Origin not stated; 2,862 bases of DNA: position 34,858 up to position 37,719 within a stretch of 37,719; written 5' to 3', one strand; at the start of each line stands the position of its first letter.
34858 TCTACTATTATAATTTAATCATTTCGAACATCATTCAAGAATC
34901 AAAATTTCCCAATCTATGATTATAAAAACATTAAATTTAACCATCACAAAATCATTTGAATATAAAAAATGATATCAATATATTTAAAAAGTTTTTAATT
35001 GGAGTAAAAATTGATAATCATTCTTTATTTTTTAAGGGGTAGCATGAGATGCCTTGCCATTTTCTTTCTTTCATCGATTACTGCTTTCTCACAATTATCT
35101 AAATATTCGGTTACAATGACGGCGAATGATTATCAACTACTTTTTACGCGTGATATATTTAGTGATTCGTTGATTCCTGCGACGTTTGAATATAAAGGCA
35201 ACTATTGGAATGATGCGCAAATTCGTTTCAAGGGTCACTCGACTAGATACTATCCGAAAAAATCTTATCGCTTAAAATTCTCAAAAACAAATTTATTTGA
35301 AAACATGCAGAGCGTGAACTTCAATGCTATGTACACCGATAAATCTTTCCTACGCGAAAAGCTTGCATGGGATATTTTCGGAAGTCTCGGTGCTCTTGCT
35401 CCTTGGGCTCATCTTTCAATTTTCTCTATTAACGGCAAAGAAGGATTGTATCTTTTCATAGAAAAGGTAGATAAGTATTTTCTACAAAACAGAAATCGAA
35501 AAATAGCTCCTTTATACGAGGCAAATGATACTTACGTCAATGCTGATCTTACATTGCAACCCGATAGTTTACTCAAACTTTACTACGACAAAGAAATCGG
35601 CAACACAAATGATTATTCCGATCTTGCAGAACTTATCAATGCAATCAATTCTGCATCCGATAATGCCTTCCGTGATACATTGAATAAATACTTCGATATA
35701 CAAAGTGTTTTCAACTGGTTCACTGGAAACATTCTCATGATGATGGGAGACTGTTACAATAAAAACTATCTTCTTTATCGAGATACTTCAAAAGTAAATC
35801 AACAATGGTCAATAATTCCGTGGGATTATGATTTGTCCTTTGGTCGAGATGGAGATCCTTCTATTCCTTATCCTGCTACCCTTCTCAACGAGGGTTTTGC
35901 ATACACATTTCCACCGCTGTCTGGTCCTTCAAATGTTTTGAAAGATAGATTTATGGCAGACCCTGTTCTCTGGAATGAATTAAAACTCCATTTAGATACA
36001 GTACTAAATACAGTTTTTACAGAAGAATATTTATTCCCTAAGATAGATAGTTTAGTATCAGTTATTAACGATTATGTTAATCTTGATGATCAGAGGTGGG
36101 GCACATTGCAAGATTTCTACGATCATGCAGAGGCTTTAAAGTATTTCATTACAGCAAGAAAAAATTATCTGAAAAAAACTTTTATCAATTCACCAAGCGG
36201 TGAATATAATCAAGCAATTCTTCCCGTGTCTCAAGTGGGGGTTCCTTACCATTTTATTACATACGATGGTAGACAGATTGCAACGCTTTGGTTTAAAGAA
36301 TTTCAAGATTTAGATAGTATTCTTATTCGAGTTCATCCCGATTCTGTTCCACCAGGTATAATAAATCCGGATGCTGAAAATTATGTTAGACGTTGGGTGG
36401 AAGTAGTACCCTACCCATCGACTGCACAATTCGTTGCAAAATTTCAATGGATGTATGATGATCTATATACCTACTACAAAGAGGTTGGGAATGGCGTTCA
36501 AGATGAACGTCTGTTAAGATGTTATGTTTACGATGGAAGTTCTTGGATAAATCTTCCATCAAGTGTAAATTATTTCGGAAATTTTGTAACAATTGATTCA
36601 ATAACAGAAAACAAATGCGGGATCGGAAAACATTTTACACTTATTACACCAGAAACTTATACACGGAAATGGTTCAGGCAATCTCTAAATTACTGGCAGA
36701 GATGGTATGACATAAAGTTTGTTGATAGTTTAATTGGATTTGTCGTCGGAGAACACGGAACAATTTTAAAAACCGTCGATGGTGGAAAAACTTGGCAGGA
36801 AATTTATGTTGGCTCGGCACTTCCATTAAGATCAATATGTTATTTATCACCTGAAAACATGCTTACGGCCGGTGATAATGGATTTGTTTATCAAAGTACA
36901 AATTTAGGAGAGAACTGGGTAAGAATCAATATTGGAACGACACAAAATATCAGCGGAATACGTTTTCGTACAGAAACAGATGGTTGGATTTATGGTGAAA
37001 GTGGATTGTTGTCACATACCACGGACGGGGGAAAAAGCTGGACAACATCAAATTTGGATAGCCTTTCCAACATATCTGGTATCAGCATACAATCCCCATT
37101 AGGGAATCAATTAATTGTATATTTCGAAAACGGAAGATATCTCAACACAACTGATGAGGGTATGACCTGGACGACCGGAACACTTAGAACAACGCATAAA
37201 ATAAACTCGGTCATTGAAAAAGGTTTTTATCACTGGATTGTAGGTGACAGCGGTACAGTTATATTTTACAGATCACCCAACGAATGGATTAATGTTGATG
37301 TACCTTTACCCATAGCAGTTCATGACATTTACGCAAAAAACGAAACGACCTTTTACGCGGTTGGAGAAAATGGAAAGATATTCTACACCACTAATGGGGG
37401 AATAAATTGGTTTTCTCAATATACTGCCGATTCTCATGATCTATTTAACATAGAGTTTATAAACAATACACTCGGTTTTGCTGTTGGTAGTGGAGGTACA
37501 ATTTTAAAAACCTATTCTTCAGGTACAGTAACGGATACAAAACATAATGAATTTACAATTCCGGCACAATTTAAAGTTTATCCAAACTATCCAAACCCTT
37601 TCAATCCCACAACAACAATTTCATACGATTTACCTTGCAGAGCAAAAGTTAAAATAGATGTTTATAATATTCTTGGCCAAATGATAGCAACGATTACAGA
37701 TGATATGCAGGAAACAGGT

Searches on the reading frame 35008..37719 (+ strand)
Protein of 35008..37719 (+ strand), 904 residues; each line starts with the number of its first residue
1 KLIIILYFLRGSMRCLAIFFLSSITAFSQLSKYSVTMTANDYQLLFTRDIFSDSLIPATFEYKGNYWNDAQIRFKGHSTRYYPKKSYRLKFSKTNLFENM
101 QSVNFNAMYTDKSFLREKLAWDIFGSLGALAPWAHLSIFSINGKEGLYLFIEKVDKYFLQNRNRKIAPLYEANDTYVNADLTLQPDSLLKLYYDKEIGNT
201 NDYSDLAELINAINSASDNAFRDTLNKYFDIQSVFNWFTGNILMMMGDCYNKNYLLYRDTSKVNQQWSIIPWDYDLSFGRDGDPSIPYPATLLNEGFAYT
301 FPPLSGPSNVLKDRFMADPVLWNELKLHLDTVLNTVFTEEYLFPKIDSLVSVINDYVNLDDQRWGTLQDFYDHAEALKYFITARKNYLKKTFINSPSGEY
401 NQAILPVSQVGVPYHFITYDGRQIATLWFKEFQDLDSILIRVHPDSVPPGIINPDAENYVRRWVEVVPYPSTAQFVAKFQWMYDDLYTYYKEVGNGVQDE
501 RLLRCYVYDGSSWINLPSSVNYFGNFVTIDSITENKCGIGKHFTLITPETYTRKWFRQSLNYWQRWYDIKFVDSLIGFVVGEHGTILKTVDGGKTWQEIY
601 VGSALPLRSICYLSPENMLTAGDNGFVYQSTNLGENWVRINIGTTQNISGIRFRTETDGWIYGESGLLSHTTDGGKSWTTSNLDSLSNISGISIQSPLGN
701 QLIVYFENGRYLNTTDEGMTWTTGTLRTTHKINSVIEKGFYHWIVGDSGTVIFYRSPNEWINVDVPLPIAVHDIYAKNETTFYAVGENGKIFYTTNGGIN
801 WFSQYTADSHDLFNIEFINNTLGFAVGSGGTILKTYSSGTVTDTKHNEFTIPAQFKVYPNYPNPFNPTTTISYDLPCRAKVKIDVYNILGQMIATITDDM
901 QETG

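Call 56: search_protein_families(library=pfam, proteins=[window:35008-37719:+], max_evalue=0.001)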
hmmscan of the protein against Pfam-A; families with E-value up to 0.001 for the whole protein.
window:35008-37719:+ (904 aa): 6 families
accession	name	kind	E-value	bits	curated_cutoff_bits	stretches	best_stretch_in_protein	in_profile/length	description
PF08757.17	CotH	-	4.3e-65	220.8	23.8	1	72-388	1-322/322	CotH kinase protein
PF14870.12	PSII_BNR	-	1.5e-25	90.5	27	3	549-643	3-100/303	Photosynthesis system II assembly factor YCF48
PF15902.12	Sortilin-Vps10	-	4.6e-07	29.4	33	0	627-723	3-111/446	Sortilin, neurotensin receptor 3,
PF19755.4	DUF6242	-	1.5e-05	25.4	29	0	719-801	128-217/217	Domain of unknown function (DUF6242)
PF02012.26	BNR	-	0.00016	21.6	27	0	792-801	1-10/12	BNR/Asp-box repeat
PF18962.6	Por_Secre_tail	-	0.00025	21.7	27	1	861-898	2-39/75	Secretion system C-terminal sorting domain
